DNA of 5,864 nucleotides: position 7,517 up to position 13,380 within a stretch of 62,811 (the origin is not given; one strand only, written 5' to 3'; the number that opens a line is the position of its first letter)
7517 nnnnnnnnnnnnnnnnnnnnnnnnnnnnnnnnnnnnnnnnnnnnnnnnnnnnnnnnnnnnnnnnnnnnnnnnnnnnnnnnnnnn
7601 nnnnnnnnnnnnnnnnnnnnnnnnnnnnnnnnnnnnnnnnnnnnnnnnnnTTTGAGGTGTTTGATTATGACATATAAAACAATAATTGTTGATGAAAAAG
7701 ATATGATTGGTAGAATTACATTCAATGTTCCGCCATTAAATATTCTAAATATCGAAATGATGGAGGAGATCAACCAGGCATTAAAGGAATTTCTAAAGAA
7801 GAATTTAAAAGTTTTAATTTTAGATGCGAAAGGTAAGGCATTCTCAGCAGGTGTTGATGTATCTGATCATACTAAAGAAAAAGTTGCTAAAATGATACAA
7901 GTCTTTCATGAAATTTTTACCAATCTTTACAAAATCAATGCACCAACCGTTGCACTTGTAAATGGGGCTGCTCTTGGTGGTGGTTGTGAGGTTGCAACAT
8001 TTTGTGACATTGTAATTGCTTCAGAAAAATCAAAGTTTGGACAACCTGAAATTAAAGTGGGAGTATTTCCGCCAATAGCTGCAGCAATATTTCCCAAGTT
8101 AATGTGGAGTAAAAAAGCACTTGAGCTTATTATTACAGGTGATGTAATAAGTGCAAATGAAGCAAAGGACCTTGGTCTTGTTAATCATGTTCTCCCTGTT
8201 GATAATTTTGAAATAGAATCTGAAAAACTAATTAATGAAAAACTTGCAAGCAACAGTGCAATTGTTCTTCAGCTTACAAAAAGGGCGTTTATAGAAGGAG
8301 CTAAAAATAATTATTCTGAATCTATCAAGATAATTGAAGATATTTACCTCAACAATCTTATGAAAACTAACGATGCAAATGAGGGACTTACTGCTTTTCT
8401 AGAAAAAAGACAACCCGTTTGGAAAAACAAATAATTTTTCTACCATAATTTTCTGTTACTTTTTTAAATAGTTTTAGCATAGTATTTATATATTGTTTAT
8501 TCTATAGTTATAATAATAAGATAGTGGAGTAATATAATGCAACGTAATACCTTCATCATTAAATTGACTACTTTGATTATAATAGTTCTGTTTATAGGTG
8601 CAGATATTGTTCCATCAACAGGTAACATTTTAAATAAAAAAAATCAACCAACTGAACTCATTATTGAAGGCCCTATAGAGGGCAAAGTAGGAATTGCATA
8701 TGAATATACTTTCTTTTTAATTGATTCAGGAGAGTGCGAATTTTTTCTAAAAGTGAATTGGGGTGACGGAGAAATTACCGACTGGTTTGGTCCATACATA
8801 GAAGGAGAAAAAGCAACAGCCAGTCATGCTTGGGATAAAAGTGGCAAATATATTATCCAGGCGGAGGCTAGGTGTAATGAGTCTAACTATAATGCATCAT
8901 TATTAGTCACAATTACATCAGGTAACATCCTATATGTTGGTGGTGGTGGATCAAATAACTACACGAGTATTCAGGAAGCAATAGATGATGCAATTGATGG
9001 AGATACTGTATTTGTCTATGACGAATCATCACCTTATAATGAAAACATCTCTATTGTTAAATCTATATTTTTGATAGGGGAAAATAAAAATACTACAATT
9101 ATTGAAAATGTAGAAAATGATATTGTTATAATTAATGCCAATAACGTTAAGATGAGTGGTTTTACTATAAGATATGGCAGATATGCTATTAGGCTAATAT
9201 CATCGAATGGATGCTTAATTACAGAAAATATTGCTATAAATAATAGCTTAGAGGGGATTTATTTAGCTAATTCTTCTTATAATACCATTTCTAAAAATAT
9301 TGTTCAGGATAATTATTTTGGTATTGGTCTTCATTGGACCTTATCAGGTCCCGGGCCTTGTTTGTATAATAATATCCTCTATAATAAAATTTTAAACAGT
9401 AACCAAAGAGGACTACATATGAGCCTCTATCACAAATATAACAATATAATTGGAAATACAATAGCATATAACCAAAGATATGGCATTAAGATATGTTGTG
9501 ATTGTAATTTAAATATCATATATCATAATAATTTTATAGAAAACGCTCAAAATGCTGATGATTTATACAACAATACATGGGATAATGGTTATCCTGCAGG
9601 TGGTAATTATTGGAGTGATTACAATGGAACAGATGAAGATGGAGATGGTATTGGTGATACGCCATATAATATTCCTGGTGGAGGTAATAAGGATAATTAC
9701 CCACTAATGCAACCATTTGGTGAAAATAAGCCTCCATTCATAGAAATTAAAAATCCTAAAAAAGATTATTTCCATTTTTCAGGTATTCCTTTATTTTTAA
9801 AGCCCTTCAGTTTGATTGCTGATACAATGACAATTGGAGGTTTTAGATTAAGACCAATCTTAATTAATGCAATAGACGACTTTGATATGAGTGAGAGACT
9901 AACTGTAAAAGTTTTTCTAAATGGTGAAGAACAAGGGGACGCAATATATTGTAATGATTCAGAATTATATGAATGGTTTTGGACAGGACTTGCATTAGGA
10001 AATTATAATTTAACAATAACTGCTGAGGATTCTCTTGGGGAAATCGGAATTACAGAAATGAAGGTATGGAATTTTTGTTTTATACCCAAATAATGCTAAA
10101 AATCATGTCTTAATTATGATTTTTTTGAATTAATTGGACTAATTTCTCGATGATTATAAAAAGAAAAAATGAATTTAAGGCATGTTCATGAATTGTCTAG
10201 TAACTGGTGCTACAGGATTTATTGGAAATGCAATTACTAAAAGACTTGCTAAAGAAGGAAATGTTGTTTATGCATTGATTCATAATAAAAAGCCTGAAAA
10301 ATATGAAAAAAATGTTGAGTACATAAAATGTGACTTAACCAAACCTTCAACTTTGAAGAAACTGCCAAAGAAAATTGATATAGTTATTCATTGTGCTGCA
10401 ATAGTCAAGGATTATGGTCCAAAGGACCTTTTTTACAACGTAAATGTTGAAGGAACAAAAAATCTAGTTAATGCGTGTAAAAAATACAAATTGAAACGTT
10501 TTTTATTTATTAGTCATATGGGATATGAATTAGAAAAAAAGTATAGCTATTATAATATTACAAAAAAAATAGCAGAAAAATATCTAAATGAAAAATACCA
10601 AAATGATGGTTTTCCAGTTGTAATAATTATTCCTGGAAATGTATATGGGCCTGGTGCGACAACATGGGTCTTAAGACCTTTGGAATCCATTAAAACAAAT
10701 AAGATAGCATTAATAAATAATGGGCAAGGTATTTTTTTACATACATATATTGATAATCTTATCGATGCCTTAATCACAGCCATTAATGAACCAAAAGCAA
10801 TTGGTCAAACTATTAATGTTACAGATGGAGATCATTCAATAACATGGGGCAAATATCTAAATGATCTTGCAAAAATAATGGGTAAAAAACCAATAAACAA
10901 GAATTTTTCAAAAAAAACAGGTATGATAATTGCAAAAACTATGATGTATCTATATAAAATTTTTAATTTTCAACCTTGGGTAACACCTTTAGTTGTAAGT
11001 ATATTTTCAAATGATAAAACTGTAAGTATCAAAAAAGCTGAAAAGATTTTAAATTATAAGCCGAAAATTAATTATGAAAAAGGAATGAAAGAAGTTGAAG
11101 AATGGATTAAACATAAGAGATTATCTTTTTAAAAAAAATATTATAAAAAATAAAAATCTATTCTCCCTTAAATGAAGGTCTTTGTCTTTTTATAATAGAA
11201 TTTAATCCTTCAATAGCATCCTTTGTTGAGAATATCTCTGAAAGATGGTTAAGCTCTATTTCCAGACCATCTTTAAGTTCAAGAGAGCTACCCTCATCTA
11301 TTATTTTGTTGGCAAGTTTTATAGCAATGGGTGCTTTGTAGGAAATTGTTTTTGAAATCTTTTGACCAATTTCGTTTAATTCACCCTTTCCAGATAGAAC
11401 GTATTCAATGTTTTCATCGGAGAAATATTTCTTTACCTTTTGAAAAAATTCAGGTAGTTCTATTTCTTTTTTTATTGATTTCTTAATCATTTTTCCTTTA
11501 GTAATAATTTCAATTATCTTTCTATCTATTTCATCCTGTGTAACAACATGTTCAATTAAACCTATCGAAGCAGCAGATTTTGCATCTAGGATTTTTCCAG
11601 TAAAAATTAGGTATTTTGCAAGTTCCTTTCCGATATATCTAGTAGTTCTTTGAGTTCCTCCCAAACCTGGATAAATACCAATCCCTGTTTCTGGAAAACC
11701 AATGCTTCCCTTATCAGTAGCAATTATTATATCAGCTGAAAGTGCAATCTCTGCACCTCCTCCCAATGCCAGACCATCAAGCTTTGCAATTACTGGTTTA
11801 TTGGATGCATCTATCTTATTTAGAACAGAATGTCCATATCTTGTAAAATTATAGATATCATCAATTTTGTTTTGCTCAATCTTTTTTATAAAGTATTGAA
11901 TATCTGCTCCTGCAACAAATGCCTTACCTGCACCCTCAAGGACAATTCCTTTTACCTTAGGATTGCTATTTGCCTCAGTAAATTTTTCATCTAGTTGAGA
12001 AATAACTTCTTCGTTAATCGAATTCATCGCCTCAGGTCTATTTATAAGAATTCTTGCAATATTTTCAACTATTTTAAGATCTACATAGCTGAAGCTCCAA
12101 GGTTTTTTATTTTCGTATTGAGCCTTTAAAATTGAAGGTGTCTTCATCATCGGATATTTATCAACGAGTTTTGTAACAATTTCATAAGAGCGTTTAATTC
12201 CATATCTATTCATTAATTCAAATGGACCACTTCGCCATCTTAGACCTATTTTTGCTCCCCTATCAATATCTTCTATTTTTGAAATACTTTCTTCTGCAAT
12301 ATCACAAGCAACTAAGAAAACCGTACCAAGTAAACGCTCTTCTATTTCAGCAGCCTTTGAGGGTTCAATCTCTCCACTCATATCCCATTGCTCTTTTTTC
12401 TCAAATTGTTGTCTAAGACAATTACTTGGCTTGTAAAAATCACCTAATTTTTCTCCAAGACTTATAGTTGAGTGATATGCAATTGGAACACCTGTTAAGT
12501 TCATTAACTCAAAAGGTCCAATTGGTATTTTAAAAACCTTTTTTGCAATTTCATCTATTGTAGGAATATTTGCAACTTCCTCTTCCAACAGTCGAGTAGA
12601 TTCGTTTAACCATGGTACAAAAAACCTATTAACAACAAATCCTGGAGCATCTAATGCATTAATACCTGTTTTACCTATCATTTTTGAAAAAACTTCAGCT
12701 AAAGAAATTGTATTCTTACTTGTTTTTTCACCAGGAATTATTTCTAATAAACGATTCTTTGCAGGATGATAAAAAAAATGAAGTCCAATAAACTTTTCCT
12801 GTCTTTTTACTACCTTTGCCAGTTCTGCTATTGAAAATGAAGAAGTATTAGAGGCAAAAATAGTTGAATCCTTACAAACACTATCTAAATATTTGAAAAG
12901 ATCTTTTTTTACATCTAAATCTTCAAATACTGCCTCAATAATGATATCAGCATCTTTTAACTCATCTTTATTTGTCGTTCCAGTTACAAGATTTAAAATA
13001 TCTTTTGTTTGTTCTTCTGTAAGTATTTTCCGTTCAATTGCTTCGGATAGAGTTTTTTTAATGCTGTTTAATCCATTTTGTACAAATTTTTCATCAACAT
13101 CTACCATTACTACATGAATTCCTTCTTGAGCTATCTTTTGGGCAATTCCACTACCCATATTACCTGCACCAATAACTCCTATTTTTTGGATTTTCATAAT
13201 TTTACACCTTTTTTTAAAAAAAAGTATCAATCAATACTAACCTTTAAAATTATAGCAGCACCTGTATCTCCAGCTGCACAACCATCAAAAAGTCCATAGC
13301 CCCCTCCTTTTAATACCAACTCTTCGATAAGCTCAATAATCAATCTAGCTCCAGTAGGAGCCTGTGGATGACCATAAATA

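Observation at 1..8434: Anaerobic benzoyl-CoA lower-pathway gene set (BcrB/C-family subunit, Oah/BamA, Had-like, Dch-like) on an archaeal contig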

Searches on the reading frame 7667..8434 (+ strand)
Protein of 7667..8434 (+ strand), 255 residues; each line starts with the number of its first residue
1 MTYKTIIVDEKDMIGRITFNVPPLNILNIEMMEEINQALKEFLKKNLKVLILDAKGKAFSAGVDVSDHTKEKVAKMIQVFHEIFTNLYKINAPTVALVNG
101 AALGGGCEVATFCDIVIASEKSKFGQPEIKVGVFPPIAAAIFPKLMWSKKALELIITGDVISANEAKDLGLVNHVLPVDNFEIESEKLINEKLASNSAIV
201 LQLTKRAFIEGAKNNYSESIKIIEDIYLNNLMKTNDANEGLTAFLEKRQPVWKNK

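Call 7: search_protein_families(library=pfam, proteins=[window:7667-8434:+])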
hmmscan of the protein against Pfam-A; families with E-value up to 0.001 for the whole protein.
window:7667-8434:+ (255 aa): 2 families
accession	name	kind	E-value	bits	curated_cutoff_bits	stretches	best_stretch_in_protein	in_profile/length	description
PF00378.25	ECH_1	-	1.1e-54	185.9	27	1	11-254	3-250/251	Enoyl-CoA hydratase/isomerase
PF16113.10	ECH_2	-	5.7e-32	112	27.2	1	15-182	2-178/335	Enoyl-CoA hydratase/isomerase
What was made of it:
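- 7667..8434 (+): 255-aa crotonase, the candidate cyclohexa-1,5-diene-1-carbonyl-CoA hydratase (Dch function). PF00378 (call 7).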

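Call 8: search_protein_families(library=ncbifam, proteins=[window:7667-8434:+])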
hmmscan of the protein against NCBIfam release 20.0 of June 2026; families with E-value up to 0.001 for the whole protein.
window:7667-8434:+ (255 aa): 72 families (the best 25 are shown)
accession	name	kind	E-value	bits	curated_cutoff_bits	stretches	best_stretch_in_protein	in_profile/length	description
NF004475.0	PRK05809.1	subfamily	8.8e-51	172.9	394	1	1-255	1-260/260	short-chain-enoyl-CoA hydratase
NF004517.0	PRK05862.1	equivalog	3.3e-50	171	396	1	1-254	1-256/257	enoyl-CoA hydratase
TIGR03189.1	dienoyl_CoA_hyt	equivalog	4.6e-48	163.7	292.5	1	11-255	8-251/251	cyclohexa-1,5-dienecarbonyl-CoA hydratase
NF051848.1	EnCoAHydtEchA19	equivalog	5.8e-48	163.7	400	1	6-254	2-257/258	enoyl-CoA hydratase EchA19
NF005803.0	PRK07658.1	equivalog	1.6e-47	162.1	313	1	5-255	3-257/257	enoyl-CoA hydratase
NF006008.0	PRK08139.1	equivalog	5.1e-47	160.6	313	1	6-254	13-265/266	enoyl-CoA hydratase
NF005802.0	PRK07657.1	equivalog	3.7e-43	147.9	363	1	11-254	11-259/260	enoyl-CoA hydratase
NF006007.0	PRK08138.1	subfamily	1e-42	146.4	355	1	10-254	14-260/261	enoyl-CoA hydratase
NF007239.0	PRK09674.1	equivalog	3.5e-42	144.6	371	1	3-253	3-255/257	2,3-dehydroadipyl-CoA hydratase PaaF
NF005073.0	PRK06495.1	subfamily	3e-41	141.4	296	1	5-254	5-256/257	enoyl-CoA hydratase/isomerase family protein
NF004781.0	PRK06127.1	subfamily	5.2e-40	137.8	291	1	4-254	11-268/269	enoyl-CoA hydratase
NF006100.0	PRK08252.1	subfamily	1.5e-39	136.1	282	1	4-254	3-253/254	crotonase/enoyl-CoA hydratase family protein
NF006566.0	PRK09076.1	subfamily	1.5e-39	136.1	286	1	4-255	5-260/260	enoyl-CoA hydratase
NF006699.0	PRK09245.1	subfamily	3.2e-39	134.8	354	1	5-254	4-265/266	crotonase/enoyl-CoA hydratase family protein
NF004634.0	PRK05980.1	equivalog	5.7e-39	134.1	375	1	4-252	3-260/263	crotonase/enoyl-CoA hydratase family protein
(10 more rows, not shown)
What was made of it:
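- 7667..8434 (+): TIGR03189 Dch scores 163.7 bits against 292.5 and is the third hit (call 8).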

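Call 63: search_solved_structures(query=window:7667-8434:+, max_evalue=1e-30)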
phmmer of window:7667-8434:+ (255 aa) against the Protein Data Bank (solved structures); distinct sequences matched with E-value up to 1e-30: 25.
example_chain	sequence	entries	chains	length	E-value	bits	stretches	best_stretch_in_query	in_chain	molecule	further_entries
5zai_A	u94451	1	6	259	4.1e-43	150.9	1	2-255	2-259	3-hydroxypropionyl-coenzyme A dehydratase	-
3pzk_A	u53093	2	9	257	7.9e-42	146.7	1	1-252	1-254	e enoyl-CoA hydratase echA8 | enoyl-CoA hydratase echA8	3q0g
3q0j_A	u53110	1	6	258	8e-42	146.7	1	1-252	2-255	enoyl-CoA hydratase echA8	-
3h81_A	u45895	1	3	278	1.1e-41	146.3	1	1-252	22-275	enoyl-CoA hydratase echA8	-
4fjw_D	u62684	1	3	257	2.1e-41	145.3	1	1-252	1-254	Probable enoyl-CoA hydratase echA8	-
8zru_A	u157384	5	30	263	5.7e-40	140.6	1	11-253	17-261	Enoyl-CoA hydratase, mitochondrial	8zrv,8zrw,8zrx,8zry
1mj3_A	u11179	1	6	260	9.7e-40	139.8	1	11-253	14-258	ENOYL-COA HYDRATASE, MITOCHONDRIAL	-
1dub_A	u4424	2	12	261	9.8e-40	139.8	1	11-253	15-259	2-ENOYL-COA HYDRATASE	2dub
1ey3_A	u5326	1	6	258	1.1e-39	139.6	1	12-253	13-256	ENOYL-COA HYDRATASE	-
9rgq_A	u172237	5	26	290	1.4e-39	139.3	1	11-253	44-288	Enoyl-CoA hydratase, mitochondrial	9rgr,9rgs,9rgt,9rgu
2hw5_A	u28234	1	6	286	1.4e-39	139.3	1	11-253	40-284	Enoyl-CoA hydratase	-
5xzd_A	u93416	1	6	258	3.7e-36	128.1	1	1-254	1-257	Enoyl-CoA hydratase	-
9qwv_A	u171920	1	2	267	5.5e-36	127.6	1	10-254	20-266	Enoyl-CoA hydratase, mitochondrial, putative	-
7eum_C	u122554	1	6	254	5.8e-36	127.5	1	11-248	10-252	Enoyl-CoA hydratase/isomerase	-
28bq_A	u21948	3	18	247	8.9e-35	123.6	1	11-244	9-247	Enoyl-CoA hydratase/isomerase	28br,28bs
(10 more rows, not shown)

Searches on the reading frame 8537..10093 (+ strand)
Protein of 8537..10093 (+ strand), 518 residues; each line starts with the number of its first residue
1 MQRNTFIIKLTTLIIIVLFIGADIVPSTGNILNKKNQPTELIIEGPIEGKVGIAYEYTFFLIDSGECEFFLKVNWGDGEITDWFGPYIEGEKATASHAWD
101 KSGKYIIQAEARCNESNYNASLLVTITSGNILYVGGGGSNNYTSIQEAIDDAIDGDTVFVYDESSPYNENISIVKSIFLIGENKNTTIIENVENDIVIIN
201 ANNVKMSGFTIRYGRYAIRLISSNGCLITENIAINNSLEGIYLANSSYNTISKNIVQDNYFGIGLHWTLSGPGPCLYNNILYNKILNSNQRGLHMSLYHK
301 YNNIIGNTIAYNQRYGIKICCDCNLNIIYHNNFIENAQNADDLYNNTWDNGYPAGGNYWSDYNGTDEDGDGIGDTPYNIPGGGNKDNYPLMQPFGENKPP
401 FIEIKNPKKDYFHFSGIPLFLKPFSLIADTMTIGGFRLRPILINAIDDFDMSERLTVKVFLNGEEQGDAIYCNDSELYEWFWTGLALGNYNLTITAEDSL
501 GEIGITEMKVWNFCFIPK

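Call 9: search_protein_families(library=ncbifam, proteins=[window:8537-10093:+], max_evalue=1e-10)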
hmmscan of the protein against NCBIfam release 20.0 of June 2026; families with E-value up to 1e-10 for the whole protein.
window:8537-10093:+ (518 aa): 2 families
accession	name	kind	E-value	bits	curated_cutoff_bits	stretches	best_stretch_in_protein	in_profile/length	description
TIGR04247.1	NosD_copper_fam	subfamily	3.7e-25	88.3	300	1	213-378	169-327/377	nitrous oxide reductase family maturation protein NosD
TIGR03804.1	para_beta_helix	repeat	4.1e-11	42.4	19.45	1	218-260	2-43/44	parallel beta-helix repeat protein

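Call 73: search_protein_families(library=pfam, proteins=[window:8537-10093:+], max_evalue=0.00001)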
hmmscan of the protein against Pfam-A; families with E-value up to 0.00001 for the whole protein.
window:8537-10093:+ (518 aa): 2 families
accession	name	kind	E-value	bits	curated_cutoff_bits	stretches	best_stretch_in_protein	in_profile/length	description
PF05048.19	NosD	-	8.8e-26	91.1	23.6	1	151-364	3-212/212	Periplasmic copper-binding protein (NosD)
PF13229.12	Beta_helix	-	8.4e-18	64.9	25.9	2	196-348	3-149/158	Right handed beta helix region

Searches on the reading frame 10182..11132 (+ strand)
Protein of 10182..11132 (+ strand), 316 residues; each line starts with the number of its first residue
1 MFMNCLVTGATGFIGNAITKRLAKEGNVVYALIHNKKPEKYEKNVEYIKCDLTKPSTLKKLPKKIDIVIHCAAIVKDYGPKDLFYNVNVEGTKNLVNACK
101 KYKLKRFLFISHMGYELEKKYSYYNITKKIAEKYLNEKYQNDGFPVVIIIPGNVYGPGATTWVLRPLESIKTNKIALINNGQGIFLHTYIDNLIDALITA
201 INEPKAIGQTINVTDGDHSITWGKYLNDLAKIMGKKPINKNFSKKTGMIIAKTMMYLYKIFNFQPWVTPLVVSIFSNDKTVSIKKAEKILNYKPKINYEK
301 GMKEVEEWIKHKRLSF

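Call 9: search_protein_families(library=ncbifam, proteins=[window:10182-11132:+], max_evalue=1e-10)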
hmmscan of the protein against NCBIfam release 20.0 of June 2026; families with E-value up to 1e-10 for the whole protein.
window:10182-11132:+ (316 aa): 11 families
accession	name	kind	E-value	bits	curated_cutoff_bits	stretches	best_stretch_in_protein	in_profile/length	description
NF042422.1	oxyalk_red_OleD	equivalog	2.7e-33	115.7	580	2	3-111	1-109/329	2-alkyl-3-oxoalkanoate reductase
NF042423.1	oxyalk_red_Shew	equivalog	1e-32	113.5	580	1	4-304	10-330/331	2-alkyl-3-oxoalkanoate reductase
TIGR03466.1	HpnA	hypoth_equivalog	7.7e-26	90.7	367.65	1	3-312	1-324/327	hopanoid-associated sugar epimerase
TIGR04180.1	EDH_00030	hypoth_equivalog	1.2e-20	73.8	475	1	6-236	2-259/297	NAD-dependent 4,6-dehydratase LegB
TIGR01746.1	Thioester-redct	subfamily_domain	4.9e-17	62.2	213.35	0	57-231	81-279/371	thioester reductase domain-containing protein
NF052578.1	StrlDmthSdmBMthl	equivalog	5.1e-13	49.5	600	1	3-114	1-115/328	sterol demethylase protein SdmB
NF047837.1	UDPAcbARedWbcJ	equivalog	7.8e-12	44.8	500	1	3-233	1-215/372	UDP-2-acetamido-2,6-beta-L-arabino-hexul-4-ose reductase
NF005539.0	PRK07201.1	equivalog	9.2e-12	44.5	549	1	3-111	1-123/657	SDR family oxidoreductase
NF041293.1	G6PDh_Azf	equivalog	1.2e-11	44.5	400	0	4-156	4-153/252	NAD-dependent glucose-6-phosphate dehydrogenase Azf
NF043036.1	ErythonDh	equivalog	2.4e-11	43.4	325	0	3-112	1-125/321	D-erythronate dehydrogenase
NF005998.1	PRK08125.1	equivalog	3.2e-11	42.4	777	0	5-111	318-431/649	bifunctional UDP-4-amino-4-deoxy-L-arabinose formyltransferase/UDP-glucuronic acid oxidase ArnA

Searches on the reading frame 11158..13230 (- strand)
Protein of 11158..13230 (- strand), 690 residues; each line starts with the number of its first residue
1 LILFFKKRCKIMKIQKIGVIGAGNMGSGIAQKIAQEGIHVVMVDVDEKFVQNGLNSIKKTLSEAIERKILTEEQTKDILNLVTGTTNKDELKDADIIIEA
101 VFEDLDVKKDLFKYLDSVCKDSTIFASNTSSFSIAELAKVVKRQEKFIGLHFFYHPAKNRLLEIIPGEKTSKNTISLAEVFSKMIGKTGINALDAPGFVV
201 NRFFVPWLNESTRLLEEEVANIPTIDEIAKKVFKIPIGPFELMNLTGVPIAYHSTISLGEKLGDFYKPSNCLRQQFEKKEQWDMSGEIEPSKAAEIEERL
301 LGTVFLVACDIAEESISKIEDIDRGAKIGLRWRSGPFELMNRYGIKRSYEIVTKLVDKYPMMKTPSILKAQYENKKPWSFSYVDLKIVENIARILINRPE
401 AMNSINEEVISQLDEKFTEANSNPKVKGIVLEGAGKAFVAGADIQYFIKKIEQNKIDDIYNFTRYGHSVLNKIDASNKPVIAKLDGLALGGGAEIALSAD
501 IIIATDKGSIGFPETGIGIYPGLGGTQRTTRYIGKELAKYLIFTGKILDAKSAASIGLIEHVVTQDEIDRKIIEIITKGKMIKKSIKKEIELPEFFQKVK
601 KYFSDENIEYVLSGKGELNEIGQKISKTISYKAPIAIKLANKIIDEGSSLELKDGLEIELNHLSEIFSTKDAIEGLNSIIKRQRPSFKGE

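Call 7: search_protein_families(library=pfam, proteins=[window:11158-13230:-])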
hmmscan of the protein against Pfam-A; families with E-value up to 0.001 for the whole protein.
window:11158-13230:- (690 aa): 9 families
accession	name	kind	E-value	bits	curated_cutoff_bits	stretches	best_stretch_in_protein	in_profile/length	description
PF02737.24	3HCDH_N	-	4.2e-57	193.4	22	1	16-192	1-177/180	3-hydroxyacyl-CoA dehydrogenase, NAD binding domain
PF00378.25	ECH_1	-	2.8e-49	168.2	27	1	389-585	4-194/251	Enoyl-CoA hydratase/isomerase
PF16113.10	ECH_2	-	4.2e-49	168.3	27.2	1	392-687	2-318/335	Enoyl-CoA hydratase/isomerase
PF00725.27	3HCDH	-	8.3e-28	97.2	22.1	2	197-280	1-85/97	3-hydroxyacyl-CoA dehydrogenase, C-terminal domain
PF03721.20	UDPG_MGDP_dh_N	-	3.7e-07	30.3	27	1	15-101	1-84/187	UDP-glucose/GDP-mannose dehydrogenase family, NAD binding domain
PF03446.21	NAD_binding_2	-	8.7e-07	29.5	21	1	16-134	1-99/161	NAD binding domain of 6-phosphogluconate dehydrogenase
PF03807.23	F420_oxidored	-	9.5e-06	26.6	21.6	1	16-101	1-67/94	NADP oxidoreductase coenzyme F420-dependent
PF02558.23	ApbA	-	0.00039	20.5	22.2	1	17-100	1-73/150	Ketopantoate reductase PanE/ApbA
PF02254.24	TrkA_N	-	0.00047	20.9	23.8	0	19-75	3-60/116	TrkA-N domain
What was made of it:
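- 11158..13230 (-): Fused 3-hydroxyacyl-CoA dehydrogenase and enoyl-CoA hydratase (FadB-like, reversed domain order), for lower beta-oxidation. PF02737, PF00725 and PF00378 (call 7).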

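Call 8: search_protein_families(library=ncbifam, proteins=[window:11158-13230:-])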
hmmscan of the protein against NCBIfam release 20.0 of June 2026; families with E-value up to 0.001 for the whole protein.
window:11158-13230:- (690 aa): 95 families (the best 25 are shown)
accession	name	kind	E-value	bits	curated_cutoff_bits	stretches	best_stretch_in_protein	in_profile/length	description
NF008727.0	PRK11730.1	equivalog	5.2e-103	345.7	870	2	10-256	309-554/717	fatty acid oxidation complex subunit alpha FadB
NF008363.0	PRK11154.1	equivalog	1.6e-100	337.3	869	2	11-273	306-567/708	fatty acid oxidation complex subunit alpha FadJ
TIGR02437.1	FadB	equivalog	1.2e-90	304.9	933.55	2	10-259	308-557/714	fatty acid oxidation complex subunit alpha FadB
TIGR02440.1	FadJ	equivalog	1e-87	295.1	968.45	2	12-271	302-560/699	fatty acid oxidation complex subunit alpha FadJ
TIGR02441.1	fa_ox_alpha_mit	equivalog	3.5e-84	283.3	964.65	2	13-266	334-585/737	fatty acid oxidation complex subunit alpha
NF006124.0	PRK08268.1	subfamily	6.3e-79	266.2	508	2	12-258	5-251/507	3-hydroxyacyl-CoA dehydrogenase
NF004699.0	PRK06035.1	equivalog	3.5e-76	256.2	500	2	12-273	1-266/294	3-hydroxyacyl-CoA dehydrogenase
NF004474.0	PRK05808.1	subfamily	1e-74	251.4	408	1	12-274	1-264/283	3-hydroxybutyryl-CoA dehydrogenase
NF052272.1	Staph_FadB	exception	5.9e-62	209.9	999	2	12-270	1-266/752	3-hydroxyacyl-CoA dehydrogenase/crotonase FadB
NF005875.0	PRK07819.1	subfamily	2e-61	207.9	319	1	12-257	3-250/287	3-hydroxybutyryl-CoA dehydrogenase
NF004475.0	PRK05809.1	subfamily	6.7e-61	206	394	2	381-576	4-196/260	short-chain-enoyl-CoA hydratase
NF005715.0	PRK07530.1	equivalog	3.1e-60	204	420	1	12-264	2-254/292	3-hydroxybutyryl-CoA dehydrogenase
NF006722.0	PRK09260.1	equivalog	3.1e-58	197.3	429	1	14-274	2-263/289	3-hydroxyacyl-CoA dehydrogenase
TIGR02279.1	PaaC-3OHAcCoADH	equivalog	2.3e-57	195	669.4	1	12-259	3-250/503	3-hydroxyacyl-CoA dehydrogenase PaaH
NF005802.0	PRK07657.1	equivalog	2.4e-55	187.8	363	2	389-578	12-198/260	enoyl-CoA hydratase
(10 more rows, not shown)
